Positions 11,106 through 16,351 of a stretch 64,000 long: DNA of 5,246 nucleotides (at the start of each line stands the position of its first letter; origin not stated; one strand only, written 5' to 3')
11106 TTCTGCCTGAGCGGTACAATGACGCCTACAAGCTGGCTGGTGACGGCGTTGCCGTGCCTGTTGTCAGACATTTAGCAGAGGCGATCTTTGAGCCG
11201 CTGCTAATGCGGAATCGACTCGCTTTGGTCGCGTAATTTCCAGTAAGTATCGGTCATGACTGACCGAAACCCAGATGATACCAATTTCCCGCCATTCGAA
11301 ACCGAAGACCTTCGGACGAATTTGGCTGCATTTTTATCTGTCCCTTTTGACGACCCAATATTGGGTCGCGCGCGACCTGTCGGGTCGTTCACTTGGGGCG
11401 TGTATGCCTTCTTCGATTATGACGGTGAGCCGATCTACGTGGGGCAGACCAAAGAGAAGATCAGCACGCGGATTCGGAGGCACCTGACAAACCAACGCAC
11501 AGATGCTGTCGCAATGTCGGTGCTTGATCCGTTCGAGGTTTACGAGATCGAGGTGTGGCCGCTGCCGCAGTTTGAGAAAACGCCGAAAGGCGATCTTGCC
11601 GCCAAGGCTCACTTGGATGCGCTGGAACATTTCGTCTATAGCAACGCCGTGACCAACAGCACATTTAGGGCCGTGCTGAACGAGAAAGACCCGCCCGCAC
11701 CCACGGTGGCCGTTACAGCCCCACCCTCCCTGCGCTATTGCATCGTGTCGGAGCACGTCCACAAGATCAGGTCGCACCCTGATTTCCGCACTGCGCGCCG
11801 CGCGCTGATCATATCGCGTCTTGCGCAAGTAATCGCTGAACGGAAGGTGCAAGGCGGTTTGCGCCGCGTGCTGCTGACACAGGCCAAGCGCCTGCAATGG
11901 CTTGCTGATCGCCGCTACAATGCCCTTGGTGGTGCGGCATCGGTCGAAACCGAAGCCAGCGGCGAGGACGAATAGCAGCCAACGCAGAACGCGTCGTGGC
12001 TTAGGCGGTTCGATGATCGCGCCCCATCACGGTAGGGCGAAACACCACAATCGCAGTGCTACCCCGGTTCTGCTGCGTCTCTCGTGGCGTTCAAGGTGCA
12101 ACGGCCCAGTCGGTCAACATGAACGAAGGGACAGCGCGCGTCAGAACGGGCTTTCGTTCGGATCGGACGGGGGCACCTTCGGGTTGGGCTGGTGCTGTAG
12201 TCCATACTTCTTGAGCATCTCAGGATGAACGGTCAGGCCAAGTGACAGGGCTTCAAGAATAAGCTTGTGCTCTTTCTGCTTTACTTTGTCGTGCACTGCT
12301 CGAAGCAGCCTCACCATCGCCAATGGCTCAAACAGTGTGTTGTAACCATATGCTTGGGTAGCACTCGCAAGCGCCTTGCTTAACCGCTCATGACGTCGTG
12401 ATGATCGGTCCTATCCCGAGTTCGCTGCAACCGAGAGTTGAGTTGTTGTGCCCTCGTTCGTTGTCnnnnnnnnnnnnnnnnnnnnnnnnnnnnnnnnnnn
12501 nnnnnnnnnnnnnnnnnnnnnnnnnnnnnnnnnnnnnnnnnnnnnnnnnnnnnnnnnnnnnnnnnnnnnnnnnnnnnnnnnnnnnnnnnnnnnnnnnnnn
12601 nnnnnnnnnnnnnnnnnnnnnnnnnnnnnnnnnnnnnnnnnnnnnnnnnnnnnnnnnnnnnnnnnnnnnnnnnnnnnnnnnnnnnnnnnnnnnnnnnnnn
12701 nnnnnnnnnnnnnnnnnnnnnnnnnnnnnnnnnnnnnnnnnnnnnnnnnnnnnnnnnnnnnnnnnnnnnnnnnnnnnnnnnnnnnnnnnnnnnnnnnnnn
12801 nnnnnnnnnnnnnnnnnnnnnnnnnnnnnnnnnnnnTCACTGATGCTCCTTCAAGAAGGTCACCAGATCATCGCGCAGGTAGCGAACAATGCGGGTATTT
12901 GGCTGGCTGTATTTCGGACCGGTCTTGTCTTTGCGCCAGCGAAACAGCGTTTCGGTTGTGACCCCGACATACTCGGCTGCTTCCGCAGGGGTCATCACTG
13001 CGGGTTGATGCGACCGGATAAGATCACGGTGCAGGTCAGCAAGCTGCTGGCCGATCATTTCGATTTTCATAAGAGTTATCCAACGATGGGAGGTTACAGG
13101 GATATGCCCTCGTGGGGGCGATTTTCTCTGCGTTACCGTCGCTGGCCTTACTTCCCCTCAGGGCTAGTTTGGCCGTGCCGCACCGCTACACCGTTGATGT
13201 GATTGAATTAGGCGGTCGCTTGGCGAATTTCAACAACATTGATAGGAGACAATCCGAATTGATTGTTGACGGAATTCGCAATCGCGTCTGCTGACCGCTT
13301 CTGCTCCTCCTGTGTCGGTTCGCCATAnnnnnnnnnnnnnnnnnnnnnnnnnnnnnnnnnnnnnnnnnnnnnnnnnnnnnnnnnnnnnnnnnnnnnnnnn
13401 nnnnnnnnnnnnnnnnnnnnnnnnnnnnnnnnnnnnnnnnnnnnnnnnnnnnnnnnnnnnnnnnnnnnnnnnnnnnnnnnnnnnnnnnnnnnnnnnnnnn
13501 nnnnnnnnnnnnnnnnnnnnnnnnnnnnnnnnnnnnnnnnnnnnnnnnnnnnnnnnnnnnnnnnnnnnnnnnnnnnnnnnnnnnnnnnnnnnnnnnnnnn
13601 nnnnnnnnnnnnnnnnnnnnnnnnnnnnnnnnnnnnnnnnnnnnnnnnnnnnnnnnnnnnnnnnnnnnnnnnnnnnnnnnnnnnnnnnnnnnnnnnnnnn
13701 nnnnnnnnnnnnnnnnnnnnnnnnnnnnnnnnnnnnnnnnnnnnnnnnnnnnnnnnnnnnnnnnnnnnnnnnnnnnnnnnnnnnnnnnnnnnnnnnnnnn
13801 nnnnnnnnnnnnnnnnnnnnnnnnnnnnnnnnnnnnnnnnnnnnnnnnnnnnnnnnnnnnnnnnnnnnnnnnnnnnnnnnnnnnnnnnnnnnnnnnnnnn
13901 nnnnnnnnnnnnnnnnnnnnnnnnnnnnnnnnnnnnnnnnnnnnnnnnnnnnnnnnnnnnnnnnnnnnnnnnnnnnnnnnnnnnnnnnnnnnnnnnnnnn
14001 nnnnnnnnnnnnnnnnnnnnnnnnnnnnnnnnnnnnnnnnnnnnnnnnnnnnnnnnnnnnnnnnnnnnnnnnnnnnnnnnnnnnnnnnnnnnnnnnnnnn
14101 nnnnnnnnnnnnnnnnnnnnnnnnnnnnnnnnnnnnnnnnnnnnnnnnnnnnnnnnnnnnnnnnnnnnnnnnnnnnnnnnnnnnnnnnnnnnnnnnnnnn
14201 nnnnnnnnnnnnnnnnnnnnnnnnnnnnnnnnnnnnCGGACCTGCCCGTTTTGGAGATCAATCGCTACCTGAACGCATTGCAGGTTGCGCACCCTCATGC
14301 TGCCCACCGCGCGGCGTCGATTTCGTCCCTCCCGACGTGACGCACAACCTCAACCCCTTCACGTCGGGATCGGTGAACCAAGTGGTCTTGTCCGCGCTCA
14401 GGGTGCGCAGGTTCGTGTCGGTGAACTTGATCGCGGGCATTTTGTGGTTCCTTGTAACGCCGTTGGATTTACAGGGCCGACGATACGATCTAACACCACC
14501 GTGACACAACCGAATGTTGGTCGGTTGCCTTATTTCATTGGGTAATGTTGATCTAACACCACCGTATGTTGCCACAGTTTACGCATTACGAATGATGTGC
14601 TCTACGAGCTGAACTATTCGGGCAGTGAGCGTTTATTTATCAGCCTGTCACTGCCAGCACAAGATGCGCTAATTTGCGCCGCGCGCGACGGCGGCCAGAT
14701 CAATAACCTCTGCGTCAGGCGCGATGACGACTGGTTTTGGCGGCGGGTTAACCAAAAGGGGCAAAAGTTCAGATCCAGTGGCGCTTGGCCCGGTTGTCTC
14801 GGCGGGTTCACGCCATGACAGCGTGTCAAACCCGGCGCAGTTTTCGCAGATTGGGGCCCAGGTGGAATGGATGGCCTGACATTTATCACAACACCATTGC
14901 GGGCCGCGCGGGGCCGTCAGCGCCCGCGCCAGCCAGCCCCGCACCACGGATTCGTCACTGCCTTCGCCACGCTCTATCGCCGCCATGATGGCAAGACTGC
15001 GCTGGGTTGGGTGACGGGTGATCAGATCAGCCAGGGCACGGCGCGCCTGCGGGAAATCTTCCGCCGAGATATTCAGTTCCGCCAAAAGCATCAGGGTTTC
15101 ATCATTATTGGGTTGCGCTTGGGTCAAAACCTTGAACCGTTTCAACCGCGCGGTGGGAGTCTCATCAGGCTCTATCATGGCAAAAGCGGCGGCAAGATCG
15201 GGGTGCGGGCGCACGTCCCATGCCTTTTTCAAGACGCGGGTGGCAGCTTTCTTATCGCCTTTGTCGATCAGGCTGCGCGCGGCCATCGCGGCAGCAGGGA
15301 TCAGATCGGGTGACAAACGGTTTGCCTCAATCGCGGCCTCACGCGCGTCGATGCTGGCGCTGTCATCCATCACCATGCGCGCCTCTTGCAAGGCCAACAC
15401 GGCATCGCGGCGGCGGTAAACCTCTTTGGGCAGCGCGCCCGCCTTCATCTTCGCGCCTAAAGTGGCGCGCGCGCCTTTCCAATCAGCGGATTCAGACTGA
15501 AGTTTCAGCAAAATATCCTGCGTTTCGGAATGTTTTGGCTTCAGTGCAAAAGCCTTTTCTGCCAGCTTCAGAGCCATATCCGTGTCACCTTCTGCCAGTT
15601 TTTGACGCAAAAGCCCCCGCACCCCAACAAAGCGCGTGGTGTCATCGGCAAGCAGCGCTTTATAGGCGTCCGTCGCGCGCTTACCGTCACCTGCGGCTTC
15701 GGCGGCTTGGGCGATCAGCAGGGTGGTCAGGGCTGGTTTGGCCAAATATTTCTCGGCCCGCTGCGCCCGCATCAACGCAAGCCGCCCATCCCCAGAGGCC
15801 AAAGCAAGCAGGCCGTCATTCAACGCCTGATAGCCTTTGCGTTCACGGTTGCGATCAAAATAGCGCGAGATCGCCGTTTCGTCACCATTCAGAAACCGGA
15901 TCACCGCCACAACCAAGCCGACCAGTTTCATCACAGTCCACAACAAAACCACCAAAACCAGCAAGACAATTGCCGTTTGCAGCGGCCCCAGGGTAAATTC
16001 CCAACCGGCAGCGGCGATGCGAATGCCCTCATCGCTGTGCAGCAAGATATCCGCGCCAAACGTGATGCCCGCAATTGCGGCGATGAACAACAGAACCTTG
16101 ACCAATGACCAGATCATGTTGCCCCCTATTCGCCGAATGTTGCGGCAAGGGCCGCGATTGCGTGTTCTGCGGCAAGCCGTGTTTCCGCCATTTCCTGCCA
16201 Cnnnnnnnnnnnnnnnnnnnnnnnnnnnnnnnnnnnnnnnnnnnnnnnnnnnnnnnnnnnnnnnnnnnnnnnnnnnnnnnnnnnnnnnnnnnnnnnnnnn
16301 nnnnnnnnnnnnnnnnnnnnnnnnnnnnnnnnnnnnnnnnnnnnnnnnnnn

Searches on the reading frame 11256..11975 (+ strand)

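Call 30: search_protein_families(library=pfam, proteins=[window:11256-11975:+], max_evalue=0.01)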
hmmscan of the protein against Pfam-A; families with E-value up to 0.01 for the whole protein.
window:11256-11975:+ (239 aa): 1 family
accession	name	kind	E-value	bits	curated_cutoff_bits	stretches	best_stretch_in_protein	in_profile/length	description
PF01541.30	GIY-YIG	-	2.4e-06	28.2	22.6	1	47-101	2-55/78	GIY-YIG catalytic domain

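Call 71: search_protein_families(library=ncbifam, proteins=[window:11256-11975:+], max_evalue=0.001)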
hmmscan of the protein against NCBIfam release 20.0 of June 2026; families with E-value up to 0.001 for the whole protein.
window:11256-11975:+ (239 aa): 0 families

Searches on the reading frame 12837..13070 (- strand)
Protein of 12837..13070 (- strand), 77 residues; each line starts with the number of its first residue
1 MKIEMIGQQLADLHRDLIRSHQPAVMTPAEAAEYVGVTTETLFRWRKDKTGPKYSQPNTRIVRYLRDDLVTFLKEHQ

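Call 30: search_protein_families(library=pfam, proteins=[window:12837-13070:-], max_evalue=0.01)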
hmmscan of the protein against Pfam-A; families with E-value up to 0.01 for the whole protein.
window:12837-13070:- (77 aa): 3 families
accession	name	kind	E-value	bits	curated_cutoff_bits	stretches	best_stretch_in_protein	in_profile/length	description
PF12728.13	HTH_17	-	8.7e-09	36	27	1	25-76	1-50/51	Helix-turn-helix domain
PF13384.12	HTH_23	-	0.00083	19.5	24.6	1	25-51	17-45/50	Homeodomain-like domain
PF13022.12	HTH_Tnp_1_2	-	0.0032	18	27.9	1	26-53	27-54/122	Helix-turn-helix of insertion element transposase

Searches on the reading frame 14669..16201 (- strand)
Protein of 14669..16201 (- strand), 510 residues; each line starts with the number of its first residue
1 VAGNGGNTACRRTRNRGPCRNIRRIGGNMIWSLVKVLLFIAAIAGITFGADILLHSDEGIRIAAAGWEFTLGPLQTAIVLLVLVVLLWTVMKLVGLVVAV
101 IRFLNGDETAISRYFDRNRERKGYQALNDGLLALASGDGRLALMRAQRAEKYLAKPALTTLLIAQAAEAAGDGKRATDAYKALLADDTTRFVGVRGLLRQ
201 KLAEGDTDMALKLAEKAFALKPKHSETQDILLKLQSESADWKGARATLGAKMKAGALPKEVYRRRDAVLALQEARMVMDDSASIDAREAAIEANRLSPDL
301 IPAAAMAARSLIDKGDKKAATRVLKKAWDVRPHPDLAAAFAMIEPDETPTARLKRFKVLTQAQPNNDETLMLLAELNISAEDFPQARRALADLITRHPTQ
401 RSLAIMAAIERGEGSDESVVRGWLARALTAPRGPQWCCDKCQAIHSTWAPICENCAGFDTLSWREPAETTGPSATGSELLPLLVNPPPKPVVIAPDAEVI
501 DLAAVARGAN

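Call 30: search_protein_families(library=pfam, proteins=[window:14669-16201:-], max_evalue=0.01)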
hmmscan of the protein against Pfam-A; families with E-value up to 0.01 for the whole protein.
window:14669-16201:- (510 aa): 3 families
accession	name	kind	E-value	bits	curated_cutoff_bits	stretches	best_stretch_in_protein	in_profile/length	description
PF07219.19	HemY_N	-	2.7e-21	76.1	31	1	60-171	3-107/107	HemY protein N-terminus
PF14559.12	TPR_19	-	1.2e-08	35.6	25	1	357-408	15-67/68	Tetratricopeptide repeat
PF13428.12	TPR_14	-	2.8e-06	27.9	23.5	0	368-408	2-42/44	Tetratricopeptide repeat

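Call 40: find_related_loci(query=window:14669-16201:-, collection=genome_contigs, flank=6000)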
Query window:14669-16201:- (510 aa) in genome_contigs; peptide patterns used: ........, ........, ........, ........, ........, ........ (x = any residue, [..] = any of these).
278 stretches matched a pattern; 226 encode a relative of the query (tblastn E <= 1e-3); the best 80 are kept; 80 distinct loci.
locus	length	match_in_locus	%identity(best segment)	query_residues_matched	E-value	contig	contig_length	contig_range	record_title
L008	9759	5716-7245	92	1-510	0e+0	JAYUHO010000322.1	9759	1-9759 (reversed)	MAG: Cypionkella sp. isolate GFS_8474 GFS_8474_321, whole genome shotgun sequence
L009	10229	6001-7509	79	10-510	0e+0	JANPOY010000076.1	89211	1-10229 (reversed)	MAG: Paracoccaceae bacterium isolate VAR_83_metabat_517 VAR_83_k141_6389962, whole genome shotgun sequence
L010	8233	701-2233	77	1-510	0e+0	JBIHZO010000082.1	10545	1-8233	MAG: Cypionkella sp. isolate ME2000-03-15pf_3300044539_group1_bin132 Rohwer_bin1953_scaffold_2931_c1, whole genome shotg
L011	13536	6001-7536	76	1-510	0e+0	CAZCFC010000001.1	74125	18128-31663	MAG TPA_asm: uncultured Cypionkella sp. isolate binchicken_co328_218 genome assembly, contig: NODE_202_length_74125_cov_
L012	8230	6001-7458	79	29-507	0e+0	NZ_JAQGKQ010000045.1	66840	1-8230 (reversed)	MAG: Cypionkella sp. isolate RYN_515 scaffold_1471443, whole genome shotgun sequence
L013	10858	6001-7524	77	4-510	0e+0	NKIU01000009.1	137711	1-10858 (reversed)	MAG: Pseudorhodobacter sp. PARRP1 NODE_206, whole genome shotgun sequence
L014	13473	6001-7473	79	26-510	0e+0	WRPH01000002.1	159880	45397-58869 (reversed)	MAG: Rhodobacteraceae bacterium isolate X3_MaxBin.022 scaffold_56, whole genome shotgun sequence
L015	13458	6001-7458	78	29-510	0e+0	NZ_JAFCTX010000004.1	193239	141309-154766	Cypionkella sp. TWP1-2-1b2 NODE_6_length_193239_cov_28.594325, whole genome shotgun sequence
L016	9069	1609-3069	78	29-510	0e+0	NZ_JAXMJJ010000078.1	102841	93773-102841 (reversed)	MAG: Cypionkella sp. isolate G7_metabat.bin.15_sub k141_170008, whole genome shotgun sequence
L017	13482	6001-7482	76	21-510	0e+0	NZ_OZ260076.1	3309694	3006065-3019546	MAG: Tabrizicola sp. isolate NI281-mx-bin11 chromosome 1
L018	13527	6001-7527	75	12-510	0e+0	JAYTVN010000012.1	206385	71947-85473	MAG: Cypionkella sp. isolate GFS_5691 GFS_5691_11, whole genome shotgun sequence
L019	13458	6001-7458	78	29-510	0e+0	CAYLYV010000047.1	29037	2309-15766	MAG TPA_asm: uncultured Cypionkella sp. isolate SRP302447_co3_40 genome assembly, contig: NODE_4301_length_29037_cov_9.9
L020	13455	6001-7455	77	29-510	0e+0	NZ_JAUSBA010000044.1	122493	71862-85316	MAG: Cypionkella sp. isolate E6_metabat.bin.35 E6_k141_38409, whole genome shotgun sequence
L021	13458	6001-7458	78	29-510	0e+0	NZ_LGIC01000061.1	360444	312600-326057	Cypionkella psychrotolerans strain PAMC 27389 ctg7180000022436, whole genome shotgun sequence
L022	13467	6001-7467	76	26-510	0e+0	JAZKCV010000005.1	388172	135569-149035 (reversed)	MAG: Pseudomonadota bacterium isolate DC_HB_01_SPN181219-bin010 DCHB01SPN_B010_0_000000000005, whole genome shotgun sequ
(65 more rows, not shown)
